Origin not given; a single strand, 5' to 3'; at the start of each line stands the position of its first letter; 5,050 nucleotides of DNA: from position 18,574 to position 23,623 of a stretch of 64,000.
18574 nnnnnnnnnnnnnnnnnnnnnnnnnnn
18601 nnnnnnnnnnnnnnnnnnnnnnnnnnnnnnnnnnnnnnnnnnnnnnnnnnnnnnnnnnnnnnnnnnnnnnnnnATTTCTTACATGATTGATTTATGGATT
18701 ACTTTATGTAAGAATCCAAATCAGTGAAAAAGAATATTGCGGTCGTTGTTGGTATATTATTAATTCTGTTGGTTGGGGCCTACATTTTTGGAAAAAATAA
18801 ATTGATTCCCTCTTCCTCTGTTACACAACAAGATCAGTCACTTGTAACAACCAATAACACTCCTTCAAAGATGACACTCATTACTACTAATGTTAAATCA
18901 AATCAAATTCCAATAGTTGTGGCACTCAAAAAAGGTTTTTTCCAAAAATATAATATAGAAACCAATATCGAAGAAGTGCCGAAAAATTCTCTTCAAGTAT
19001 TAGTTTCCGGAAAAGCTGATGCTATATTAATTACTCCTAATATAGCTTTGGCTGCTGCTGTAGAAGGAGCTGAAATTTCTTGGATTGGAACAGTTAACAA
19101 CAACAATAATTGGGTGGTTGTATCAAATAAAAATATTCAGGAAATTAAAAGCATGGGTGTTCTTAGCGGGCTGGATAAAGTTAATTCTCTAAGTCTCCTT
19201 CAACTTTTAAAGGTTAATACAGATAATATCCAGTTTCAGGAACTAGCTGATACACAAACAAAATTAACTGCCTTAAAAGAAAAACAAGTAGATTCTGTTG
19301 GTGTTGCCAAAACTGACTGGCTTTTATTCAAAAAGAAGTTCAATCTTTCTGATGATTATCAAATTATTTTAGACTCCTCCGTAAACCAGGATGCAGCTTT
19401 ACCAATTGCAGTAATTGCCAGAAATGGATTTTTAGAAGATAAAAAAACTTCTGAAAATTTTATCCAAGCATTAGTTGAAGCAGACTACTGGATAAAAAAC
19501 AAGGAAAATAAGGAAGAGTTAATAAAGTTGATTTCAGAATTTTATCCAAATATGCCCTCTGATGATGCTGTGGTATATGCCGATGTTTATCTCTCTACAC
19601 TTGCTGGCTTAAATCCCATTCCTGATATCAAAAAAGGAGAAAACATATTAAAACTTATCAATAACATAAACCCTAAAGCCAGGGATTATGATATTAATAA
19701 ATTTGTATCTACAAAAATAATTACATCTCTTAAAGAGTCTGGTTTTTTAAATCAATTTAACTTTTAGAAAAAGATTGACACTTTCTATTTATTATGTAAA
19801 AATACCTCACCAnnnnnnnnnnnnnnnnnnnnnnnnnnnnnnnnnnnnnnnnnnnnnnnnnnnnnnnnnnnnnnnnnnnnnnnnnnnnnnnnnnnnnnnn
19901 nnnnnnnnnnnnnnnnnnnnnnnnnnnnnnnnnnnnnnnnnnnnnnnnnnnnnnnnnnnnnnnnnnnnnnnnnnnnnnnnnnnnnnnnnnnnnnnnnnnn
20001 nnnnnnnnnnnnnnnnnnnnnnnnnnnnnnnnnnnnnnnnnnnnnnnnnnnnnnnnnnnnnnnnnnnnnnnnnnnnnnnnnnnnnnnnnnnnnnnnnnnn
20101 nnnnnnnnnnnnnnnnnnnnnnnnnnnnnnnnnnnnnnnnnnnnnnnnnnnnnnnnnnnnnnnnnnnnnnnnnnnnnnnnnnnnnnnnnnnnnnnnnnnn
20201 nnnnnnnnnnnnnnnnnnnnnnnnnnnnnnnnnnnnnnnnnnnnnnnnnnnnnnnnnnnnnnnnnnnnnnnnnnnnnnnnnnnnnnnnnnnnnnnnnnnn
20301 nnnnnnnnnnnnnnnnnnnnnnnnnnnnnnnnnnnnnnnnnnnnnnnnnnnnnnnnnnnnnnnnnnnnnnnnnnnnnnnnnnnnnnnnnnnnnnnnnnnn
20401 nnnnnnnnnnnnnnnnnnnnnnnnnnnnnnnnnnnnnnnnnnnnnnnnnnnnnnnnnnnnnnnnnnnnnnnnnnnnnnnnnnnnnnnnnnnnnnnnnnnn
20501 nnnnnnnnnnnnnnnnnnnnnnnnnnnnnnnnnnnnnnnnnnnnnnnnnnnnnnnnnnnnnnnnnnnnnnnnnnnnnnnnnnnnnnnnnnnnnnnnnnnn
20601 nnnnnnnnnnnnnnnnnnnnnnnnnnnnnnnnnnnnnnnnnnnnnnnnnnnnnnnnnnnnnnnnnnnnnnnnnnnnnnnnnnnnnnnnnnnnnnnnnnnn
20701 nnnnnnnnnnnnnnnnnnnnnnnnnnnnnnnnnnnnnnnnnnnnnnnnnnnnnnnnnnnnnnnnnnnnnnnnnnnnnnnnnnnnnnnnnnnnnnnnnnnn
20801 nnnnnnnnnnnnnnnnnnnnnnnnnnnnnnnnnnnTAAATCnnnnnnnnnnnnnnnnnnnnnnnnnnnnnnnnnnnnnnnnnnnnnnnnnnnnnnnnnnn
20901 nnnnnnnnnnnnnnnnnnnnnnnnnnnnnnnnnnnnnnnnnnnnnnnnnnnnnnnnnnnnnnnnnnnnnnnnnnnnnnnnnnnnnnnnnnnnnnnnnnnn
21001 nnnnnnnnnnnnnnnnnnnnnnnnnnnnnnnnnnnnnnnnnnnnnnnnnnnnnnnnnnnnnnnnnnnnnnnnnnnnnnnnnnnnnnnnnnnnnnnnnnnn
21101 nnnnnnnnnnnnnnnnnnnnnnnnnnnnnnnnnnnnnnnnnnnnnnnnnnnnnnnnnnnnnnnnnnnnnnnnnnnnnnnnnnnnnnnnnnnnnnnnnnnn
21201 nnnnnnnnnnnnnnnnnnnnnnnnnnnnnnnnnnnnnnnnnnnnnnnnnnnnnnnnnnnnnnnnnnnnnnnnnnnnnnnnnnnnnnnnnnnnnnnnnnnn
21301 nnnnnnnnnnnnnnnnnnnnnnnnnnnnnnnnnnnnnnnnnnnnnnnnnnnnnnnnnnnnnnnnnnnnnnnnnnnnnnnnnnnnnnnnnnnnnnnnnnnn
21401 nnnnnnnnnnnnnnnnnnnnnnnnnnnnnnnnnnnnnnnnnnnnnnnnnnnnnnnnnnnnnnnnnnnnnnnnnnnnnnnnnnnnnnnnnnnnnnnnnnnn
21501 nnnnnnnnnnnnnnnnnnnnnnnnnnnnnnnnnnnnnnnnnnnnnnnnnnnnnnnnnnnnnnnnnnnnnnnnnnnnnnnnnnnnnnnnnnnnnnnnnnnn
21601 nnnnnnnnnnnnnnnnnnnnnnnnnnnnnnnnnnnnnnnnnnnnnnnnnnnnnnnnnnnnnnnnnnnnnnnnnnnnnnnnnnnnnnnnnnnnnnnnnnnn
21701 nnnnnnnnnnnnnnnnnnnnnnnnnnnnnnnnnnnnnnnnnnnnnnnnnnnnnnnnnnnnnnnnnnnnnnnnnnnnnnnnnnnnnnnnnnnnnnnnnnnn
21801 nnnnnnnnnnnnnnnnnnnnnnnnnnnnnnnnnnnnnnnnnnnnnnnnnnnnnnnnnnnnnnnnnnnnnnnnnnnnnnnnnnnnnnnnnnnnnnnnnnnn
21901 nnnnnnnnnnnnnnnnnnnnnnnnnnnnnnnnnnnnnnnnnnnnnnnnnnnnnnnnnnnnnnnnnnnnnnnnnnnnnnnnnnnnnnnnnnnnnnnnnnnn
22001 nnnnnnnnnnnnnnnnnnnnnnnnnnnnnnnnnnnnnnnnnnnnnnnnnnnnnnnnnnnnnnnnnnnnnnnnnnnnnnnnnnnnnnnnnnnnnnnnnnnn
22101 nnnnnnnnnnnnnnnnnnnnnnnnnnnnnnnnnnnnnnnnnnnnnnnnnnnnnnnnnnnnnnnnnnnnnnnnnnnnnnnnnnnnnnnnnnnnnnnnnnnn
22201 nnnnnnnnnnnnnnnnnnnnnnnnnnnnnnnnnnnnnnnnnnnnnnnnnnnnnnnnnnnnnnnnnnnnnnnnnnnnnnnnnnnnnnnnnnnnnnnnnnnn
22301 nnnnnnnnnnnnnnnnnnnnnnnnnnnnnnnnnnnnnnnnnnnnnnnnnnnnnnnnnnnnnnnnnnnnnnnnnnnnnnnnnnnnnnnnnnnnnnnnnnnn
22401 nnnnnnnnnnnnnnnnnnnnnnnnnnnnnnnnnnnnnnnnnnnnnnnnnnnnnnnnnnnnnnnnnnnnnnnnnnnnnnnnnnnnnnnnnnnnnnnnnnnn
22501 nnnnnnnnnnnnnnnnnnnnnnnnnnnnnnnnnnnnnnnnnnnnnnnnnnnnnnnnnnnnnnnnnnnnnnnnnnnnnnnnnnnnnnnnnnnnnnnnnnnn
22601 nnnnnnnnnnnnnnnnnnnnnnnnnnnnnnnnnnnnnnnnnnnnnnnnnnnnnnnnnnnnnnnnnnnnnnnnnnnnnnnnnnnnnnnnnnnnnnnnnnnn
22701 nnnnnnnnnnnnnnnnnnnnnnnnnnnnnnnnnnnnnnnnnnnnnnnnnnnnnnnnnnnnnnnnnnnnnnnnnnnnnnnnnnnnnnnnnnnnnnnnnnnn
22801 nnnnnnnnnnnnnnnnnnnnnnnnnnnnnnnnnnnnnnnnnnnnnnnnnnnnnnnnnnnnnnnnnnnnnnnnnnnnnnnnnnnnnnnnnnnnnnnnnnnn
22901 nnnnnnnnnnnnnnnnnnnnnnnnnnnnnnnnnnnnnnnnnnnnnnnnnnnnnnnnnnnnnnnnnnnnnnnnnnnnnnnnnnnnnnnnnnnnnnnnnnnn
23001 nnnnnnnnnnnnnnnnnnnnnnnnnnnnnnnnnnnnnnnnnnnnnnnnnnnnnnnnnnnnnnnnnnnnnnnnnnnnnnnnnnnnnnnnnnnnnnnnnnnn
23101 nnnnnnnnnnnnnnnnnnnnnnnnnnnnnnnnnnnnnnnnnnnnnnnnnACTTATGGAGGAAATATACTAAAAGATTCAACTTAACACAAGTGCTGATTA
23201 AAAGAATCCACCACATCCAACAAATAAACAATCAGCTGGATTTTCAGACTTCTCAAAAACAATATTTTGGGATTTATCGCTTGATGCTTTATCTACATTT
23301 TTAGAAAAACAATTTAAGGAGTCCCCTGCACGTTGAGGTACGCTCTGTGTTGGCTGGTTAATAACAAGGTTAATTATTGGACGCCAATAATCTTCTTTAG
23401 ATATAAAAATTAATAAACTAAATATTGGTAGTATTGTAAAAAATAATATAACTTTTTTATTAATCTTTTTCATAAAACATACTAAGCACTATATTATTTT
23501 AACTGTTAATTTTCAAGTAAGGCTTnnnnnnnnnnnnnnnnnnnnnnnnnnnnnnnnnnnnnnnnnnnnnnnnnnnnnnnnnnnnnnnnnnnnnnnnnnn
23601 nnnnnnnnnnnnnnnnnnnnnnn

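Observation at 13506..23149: Compact uptake and activation cluster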

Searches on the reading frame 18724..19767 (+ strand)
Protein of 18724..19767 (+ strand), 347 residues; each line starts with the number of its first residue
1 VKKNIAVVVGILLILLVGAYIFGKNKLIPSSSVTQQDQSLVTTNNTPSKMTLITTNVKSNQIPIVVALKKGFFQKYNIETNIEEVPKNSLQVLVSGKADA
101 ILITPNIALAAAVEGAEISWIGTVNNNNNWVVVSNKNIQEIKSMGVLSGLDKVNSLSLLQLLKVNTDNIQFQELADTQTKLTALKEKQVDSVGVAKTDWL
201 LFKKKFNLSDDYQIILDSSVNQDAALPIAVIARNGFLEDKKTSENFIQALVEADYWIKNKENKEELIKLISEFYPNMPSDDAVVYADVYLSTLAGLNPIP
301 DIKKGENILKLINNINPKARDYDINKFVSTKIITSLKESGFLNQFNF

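Call 3: search_protein_families(library=pfam, proteins=[window:18724-19767:+], max_evalue=0.01)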
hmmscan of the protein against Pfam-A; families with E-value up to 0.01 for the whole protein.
window:18724-19767:+ (347 aa): 2 families
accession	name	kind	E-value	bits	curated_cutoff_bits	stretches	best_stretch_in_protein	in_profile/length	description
PF09084.16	NMT1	-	5e-11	43.3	20.5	1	59-253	2-205/216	NMT1/THI5 like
PF13379.11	NMT1_2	-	3.2e-09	37.4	24.7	2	60-139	17-102/252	NMT1-like family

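Call 4: search_protein_families(library=ncbifam, proteins=[window:18724-19767:+], max_evalue=0.01)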
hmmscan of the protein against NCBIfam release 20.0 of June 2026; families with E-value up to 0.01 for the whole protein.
window:18724-19767:+ (347 aa): 1 family
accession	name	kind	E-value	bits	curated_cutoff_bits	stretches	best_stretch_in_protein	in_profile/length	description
TIGR01728.1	SsuA_fam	subfamily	2e-09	37.1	163.5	1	61-273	11-230/290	aliphatic sulfonate ABC transporter substrate-binding protein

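Call 30: search_solved_structures(query=A2, max_evalue=0.01, show_alignments=0)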
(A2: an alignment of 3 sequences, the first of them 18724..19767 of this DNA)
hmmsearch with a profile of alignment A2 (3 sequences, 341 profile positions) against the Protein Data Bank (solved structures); distinct sequences matched with E-value up to 0.01: 10.
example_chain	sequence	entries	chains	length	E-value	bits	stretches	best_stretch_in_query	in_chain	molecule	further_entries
3qsl_A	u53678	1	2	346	2.8e-07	33.2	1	41-263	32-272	Putative exported protein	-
4esx_A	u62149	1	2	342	0.00013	24.4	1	51-120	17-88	Pyrimidine biosynthesis enzyme THI13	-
8w9m_C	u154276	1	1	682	0.00018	23.9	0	21-82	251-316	Nitrate transport ATP-binding protein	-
8wm7_C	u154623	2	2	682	0.00019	23.9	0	21-82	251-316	Nitrate transport ATP-binding protein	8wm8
4esw_A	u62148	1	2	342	0.0002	23.8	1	51-120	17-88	Pyrimidine biosynthesis enzyme THI13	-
2g29_A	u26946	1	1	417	0.00025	23.5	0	226-275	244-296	Nitrate transport protein nrtA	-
4nmy_A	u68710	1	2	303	0.00069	22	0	224-285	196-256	ABC-type transport system, extracellular solute-binding protein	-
2i48_A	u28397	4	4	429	0.00094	21.6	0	43-73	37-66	Bicarbonate transporter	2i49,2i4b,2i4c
4h6d_F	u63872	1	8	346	0.0011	21.3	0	53-119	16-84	Pyrimidine precursor biosynthesis enzyme THI5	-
4h65_A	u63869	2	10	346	0.0024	20.3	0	53-113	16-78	Pyrimidine precursor biosynthesis enzyme THI5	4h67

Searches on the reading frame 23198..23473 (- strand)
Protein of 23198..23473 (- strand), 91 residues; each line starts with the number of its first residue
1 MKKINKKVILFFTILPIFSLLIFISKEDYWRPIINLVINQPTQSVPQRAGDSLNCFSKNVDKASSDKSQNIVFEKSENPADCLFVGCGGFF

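Call 8: search_protein_families(library=pfam, proteins=[window:23198-23473:-], max_evalue=0.001)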
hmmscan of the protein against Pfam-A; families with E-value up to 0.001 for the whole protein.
window:23198-23473:- (91 aa): 0 families

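Call 75: search_protein_families(library=ncbifam, proteins=[window:23198-23473:-], max_evalue=0.01)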
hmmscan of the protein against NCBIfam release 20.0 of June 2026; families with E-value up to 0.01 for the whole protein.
window:23198-23473:- (91 aa): 0 families

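Call 86: list_cluster_members(proteins=[window:23198-23473:-, window:11752-13506:+])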
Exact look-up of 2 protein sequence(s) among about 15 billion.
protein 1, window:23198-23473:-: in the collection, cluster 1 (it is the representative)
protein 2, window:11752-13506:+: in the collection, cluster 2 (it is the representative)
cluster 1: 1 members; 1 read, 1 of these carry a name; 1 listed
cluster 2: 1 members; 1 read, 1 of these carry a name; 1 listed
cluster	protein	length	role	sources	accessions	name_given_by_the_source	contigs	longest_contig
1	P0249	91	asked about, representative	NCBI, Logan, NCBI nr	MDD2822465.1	MAG: hypothetical protein PHQ59_00080 [Candidatus Daviesbacteria bacterium] | hypothetical protein [Candidatus Daviesbacteria bacterium]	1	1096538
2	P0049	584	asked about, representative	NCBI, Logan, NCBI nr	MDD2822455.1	MAG: hypothetical protein PHQ59_00030 [Candidatus Daviesbacteria bacterium] | hypothetical protein [Candidatus Daviesbacteria bacterium]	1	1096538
